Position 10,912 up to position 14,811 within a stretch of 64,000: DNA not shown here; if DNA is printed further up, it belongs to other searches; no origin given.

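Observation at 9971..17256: A virus-borne NifS/IscS-type cysteine desulfurase is translationally coupled to a giant ORFan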

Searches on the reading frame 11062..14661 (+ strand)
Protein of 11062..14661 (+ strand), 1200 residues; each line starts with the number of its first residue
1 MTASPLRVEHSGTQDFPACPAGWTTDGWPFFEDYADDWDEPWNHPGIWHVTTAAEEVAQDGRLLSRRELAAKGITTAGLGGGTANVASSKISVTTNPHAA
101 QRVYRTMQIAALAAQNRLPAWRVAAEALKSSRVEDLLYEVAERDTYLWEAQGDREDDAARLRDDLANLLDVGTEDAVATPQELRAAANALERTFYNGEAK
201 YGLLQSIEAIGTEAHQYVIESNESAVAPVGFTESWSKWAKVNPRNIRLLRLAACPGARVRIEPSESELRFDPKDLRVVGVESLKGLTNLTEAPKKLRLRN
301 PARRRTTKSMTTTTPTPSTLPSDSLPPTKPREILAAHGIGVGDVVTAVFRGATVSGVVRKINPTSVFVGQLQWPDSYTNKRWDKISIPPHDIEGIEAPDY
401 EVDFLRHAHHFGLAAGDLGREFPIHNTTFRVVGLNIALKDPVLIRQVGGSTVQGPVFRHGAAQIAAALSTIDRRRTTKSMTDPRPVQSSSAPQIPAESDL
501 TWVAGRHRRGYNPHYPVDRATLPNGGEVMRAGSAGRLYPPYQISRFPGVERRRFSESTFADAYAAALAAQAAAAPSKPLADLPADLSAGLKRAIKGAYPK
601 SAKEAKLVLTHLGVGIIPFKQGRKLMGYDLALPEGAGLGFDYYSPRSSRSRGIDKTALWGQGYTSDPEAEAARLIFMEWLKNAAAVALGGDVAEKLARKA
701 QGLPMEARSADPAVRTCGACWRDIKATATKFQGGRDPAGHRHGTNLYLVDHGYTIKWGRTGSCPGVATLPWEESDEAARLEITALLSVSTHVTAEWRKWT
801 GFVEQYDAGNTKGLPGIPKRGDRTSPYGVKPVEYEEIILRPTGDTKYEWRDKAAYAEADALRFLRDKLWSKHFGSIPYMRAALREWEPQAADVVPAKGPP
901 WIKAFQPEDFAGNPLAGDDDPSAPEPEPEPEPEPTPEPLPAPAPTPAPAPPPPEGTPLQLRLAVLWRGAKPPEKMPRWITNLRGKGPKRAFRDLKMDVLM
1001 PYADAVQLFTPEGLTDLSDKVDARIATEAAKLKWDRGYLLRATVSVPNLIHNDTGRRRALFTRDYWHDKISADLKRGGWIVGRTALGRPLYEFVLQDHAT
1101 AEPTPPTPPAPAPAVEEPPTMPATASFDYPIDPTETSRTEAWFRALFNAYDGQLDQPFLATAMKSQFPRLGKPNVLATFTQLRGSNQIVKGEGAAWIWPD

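Call 52: search_protein_representatives(protein=window:11062-14661:+)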
Query: 1200 residues. Proteins with E-value up to 0.001 (for the whole library): 168; up to 1e-10: 64; up to 1e-30: 11. The best 150 are listed.
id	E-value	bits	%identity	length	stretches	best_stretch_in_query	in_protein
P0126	0.0e+00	1205.5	78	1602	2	479-938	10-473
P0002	4.8e-125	435.4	62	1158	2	14-310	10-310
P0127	1.4e-70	254.9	59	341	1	572-828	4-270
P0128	1.1e-69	251.9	53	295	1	23-306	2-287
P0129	5.8e-61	223.1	47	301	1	19-305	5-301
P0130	4.0e-58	213.7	45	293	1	22-300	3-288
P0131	9.9e-50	185.9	46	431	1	582-915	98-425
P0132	2.1e-49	184.8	46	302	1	19-288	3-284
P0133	3.6e-43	164.2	44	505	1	32-314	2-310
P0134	1.1e-41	159.3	38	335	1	588-914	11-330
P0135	8.7e-38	146.3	42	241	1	57-286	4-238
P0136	3.7e-30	121.0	41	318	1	672-914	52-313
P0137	6.1e-30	120.3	35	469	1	15-281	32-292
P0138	1.5e-26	109.1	47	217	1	697-915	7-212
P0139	3.8e-26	107.7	37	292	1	19-281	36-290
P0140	5.0e-26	107.4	35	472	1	19-283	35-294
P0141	3.0e-21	91.5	33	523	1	13-306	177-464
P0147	2.2e-18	82.0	35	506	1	17-284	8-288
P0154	7.2e-17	77.0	39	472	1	683-903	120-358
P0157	1.3e-15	72.9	34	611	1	40-284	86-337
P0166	1.0e-13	66.5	32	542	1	19-282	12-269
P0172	1.3e-12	62.9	36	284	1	956-1093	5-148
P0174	5.3e-12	60.9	39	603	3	223-285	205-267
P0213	4.5e-09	51.2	31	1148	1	25-277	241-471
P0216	5.8e-09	50.8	34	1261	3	40-125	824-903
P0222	2.0e-08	49.1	36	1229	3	25-135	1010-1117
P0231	1.8e-07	45.9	37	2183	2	45-135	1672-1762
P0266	1.2e-05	39.8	40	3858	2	18-121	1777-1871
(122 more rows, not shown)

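Call 59: find_encoding_contigs(protein=P0128, flank=6000, max_places=3)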
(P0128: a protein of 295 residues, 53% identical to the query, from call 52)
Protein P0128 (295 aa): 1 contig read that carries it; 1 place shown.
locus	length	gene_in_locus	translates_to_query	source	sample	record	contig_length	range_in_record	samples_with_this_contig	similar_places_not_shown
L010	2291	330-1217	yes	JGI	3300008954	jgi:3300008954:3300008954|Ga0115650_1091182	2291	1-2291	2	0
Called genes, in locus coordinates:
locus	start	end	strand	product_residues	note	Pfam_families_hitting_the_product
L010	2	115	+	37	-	?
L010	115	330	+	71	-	-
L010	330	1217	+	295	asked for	-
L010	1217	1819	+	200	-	-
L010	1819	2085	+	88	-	-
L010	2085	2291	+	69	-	?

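Call 60: find_encoding_contigs(protein=P0131, flank=6000, max_places=3)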
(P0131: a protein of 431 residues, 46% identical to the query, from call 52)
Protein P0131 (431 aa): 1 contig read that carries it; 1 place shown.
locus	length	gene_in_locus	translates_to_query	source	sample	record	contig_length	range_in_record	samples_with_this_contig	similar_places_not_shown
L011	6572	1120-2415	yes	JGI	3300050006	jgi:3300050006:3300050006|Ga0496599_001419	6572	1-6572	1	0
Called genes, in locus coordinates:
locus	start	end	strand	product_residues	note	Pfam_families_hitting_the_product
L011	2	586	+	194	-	?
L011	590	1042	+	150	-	-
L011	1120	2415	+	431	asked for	-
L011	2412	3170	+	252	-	-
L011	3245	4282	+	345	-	-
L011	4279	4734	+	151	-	-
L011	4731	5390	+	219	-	-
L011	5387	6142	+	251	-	-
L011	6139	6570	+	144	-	?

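Call 68: find_encoding_contigs(protein=P0266, flank=5000, max_places=2)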
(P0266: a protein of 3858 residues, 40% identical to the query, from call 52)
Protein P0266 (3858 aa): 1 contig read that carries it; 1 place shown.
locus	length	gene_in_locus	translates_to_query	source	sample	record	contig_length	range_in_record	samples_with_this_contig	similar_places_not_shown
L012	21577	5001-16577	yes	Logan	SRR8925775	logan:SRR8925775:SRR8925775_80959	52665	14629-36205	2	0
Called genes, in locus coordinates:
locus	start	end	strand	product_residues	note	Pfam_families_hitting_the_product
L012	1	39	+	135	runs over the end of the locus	-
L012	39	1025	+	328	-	-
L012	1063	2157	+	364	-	-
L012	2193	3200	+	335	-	PF03161:LAGLIDADG_2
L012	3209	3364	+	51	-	-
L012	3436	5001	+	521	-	-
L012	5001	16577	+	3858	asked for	PF18760:ART-PolyVal, PF13151:DUF3990 (faint), PF18760:ART-PolyVal, PF13619:KTSC, PF00293:NUDIX (weak)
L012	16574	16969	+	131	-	-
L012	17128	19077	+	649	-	PF13671:AAA_33, PF01743:PolyA_pol, PF12627:PolyA_pol_RNAbd (weak), PF01966:HD (weak)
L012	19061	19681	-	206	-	PF03167:UDG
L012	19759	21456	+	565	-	-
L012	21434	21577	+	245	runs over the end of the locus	PF13578:Methyltransf_24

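Call 69: find_encoding_contigs(protein=P0231, flank=5000, max_places=2)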
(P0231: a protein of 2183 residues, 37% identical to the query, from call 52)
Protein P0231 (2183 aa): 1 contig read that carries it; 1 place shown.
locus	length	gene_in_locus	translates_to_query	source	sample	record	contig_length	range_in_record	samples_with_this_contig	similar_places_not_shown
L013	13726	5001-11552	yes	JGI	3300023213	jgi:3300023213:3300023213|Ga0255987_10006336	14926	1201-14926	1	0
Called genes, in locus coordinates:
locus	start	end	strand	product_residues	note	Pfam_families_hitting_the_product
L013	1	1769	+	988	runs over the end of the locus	?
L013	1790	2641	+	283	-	-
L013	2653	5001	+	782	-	-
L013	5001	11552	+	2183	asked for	PF00583:Acetyltransf_1 (faint), PF14542:Acetyltransf_CG (faint)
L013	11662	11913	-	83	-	-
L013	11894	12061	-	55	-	-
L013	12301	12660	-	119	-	-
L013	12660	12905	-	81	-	-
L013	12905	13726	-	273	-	?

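Call 70: search_protein_families(library=pfam, proteins=[P0266, P0231, P0213, P0216, P0222], max_evalue=0.1)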
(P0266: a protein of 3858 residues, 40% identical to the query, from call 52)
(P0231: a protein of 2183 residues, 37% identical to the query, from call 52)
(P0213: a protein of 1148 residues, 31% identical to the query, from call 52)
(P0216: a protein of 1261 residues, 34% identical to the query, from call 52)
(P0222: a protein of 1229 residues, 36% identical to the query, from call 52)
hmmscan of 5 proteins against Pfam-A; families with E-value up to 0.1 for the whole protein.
P0266 (3858 aa): 7 families
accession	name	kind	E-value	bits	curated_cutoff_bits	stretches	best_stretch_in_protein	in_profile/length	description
PF18760.7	ART-PolyVal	-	7.1e-58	195.8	31.2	5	1226-1408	7-133/140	ADP-Ribosyltransferase in polyvalent proteins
PF13619.11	KTSC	-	7.6e-10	38.8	25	1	3423-3478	1-56/58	KTSC domain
PF13151.12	DUF3990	-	2e-06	28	32.2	1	1227-1272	2-46/152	Protein of unknown function (DUF3990)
PF00293.34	NUDIX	-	2.8e-06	27.8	21.1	1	3720-3851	12-132/134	NUDIX domain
PF13508.13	Acetyltransf_7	-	0.0047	17.7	27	1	2202-2266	27-83/84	Acetyltransferase (GNAT) domain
PF14542.12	Acetyltransf_CG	-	0.027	15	30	1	2197-2239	19-61/80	GCN5-related N-acetyl-transferase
PF00583.31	Acetyltransf_1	-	0.032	14.9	20.7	0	2199-2265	56-116/116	Acetyltransferase (GNAT) family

P0231 (2183 aa): 5 families
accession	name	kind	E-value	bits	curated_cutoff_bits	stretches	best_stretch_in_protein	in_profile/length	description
PF00583.31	Acetyltransf_1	-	1.5e-10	41.8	20.7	2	1267-1324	38-97/116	Acetyltransferase (GNAT) family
PF14542.12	Acetyltransf_CG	-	6.5e-08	33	30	1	1265-1321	4-59/80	GCN5-related N-acetyl-transferase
PF13673.13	Acetyltransf_10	-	3.9e-05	24.1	23.6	1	1506-1585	12-86/128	Acetyltransferase (GNAT) domain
PF13508.13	Acetyltransf_7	-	7e-05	23.6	27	0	1534-1586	12-64/84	Acetyltransferase (GNAT) domain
PF13302.13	Acetyltransf_3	-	0.023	15.8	25.4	0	1522-1591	52-121/138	Acetyltransferase (GNAT) domain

P0213 (1148 aa): 6 families
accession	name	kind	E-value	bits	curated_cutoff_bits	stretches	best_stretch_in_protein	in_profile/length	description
PF13508.13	Acetyltransf_7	-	0.00011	23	27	1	800-840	11-52/84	Acetyltransferase (GNAT) domain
PF00583.31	Acetyltransf_1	-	0.00028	21.6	20.7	1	793-840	34-83/116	Acetyltransferase (GNAT) family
PF02195.25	ParB_N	-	0.00054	20.4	26.3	1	80-131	26-78/95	ParB N-terminal domain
PF08857.17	ParBc_2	-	0.019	15.6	23.6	0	87-150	42-95/158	Putative ParB-like nuclease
PF23626.1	CCD_aECM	-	0.049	14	27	0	201-213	20-32/54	aECM cysteine-cradle domain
PF00644.27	PARP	-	0.051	13.5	26.7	1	612-662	51-101/199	Poly(ADP-ribose) polymerase catalytic domain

P0216 (1261 aa): 0 families

P0222 (1229 aa): 0 families

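Call 82: search_protein_families(library=phrogs, proteins=[P0128, P0131], max_evalue=0.1)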
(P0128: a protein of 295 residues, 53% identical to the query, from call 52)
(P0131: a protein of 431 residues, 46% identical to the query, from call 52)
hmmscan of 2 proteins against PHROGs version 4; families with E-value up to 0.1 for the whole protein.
P0128 (295 aa): 0 families

P0131 (431 aa): 3 families
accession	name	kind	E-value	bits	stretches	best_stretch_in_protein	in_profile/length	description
phrog_17208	-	unknown function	6.5e-06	27.2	1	229-303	12-76/207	-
phrog_28271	-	unknown function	2.3e-05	25.1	1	211-291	135-207/281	-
phrog_11549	-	unknown function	0.0012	19.1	1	227-299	151-214/339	-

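Call 85: find_encoding_contigs(protein=P0127, flank=8000, max_places=3)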
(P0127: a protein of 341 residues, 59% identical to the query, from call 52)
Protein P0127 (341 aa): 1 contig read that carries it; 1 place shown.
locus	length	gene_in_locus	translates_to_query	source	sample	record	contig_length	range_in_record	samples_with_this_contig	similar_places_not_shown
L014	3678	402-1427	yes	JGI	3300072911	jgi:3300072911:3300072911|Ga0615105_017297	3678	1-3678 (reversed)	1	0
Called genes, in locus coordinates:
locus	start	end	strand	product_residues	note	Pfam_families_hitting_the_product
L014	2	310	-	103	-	?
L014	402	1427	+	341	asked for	-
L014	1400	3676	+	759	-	?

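Call 86: find_encoding_contigs(protein=P0129, flank=8000, max_places=3)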
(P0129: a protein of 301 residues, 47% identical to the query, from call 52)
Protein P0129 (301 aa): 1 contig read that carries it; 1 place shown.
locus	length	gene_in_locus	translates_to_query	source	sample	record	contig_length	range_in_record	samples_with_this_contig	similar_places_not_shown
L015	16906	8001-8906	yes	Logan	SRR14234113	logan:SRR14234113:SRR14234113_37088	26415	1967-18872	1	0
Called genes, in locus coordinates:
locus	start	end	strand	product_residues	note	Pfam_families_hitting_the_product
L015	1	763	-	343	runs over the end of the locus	PF21189:PHA02142, PF09414:RNA_ligase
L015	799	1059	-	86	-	-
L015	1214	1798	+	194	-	PF04002:RadC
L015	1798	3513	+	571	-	-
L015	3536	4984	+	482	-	PF00226:DnaJ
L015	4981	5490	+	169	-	-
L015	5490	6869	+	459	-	-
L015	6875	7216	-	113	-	-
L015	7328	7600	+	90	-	-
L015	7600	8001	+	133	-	-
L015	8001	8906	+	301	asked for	-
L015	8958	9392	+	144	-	-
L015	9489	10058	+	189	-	-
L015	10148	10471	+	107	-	-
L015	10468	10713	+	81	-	-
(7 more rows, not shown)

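Call 92: list_cluster_members(proteins=[P0137, P0141, P0133, P0213, P0140, P0134, P0154, P0172, P0147, P0166])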
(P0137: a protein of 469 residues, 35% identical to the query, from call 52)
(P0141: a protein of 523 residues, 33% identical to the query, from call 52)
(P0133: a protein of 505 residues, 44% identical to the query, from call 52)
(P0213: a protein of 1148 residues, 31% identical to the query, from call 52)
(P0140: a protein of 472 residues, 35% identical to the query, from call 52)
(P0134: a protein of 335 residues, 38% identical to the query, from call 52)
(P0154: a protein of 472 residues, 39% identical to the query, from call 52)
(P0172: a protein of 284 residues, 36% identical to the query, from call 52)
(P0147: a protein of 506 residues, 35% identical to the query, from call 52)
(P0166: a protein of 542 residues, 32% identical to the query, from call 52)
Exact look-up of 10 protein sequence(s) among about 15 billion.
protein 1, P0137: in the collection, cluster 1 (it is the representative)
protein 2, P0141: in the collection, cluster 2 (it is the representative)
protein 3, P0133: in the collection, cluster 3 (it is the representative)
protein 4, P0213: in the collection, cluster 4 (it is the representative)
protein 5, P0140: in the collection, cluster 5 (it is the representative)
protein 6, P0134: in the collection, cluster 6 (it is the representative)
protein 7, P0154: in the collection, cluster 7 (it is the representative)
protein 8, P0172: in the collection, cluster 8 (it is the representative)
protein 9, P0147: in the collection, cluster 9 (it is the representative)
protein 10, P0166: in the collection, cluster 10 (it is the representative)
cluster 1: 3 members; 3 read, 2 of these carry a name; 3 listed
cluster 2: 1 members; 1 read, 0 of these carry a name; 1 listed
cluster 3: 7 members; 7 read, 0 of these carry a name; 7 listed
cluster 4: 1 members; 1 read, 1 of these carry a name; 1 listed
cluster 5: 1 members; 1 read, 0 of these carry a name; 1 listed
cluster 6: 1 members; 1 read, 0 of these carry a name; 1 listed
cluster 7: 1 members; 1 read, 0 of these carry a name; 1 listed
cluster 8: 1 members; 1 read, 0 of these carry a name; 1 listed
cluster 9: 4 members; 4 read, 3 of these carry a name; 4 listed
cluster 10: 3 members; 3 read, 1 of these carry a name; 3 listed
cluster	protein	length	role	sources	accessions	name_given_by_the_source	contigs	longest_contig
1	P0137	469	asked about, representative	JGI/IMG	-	hypothetical protein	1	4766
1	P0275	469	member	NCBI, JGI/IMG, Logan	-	hypothetical protein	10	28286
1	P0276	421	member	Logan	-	-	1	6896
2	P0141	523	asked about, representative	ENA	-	-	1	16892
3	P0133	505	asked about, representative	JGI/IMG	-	-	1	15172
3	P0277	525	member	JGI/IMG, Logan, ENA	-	-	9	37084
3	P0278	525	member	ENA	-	-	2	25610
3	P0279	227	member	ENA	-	-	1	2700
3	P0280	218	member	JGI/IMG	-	-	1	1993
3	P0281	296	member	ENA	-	-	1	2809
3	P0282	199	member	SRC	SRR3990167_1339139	-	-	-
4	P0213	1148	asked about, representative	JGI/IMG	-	GNAT superfamily N-acetyltransferase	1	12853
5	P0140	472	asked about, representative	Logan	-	-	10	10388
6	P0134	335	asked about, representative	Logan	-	-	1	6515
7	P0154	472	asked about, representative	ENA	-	-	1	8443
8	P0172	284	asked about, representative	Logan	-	-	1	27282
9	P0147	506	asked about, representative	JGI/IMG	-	hypothetical protein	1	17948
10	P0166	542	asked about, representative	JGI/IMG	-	GNAT superfamily N-acetyltransferase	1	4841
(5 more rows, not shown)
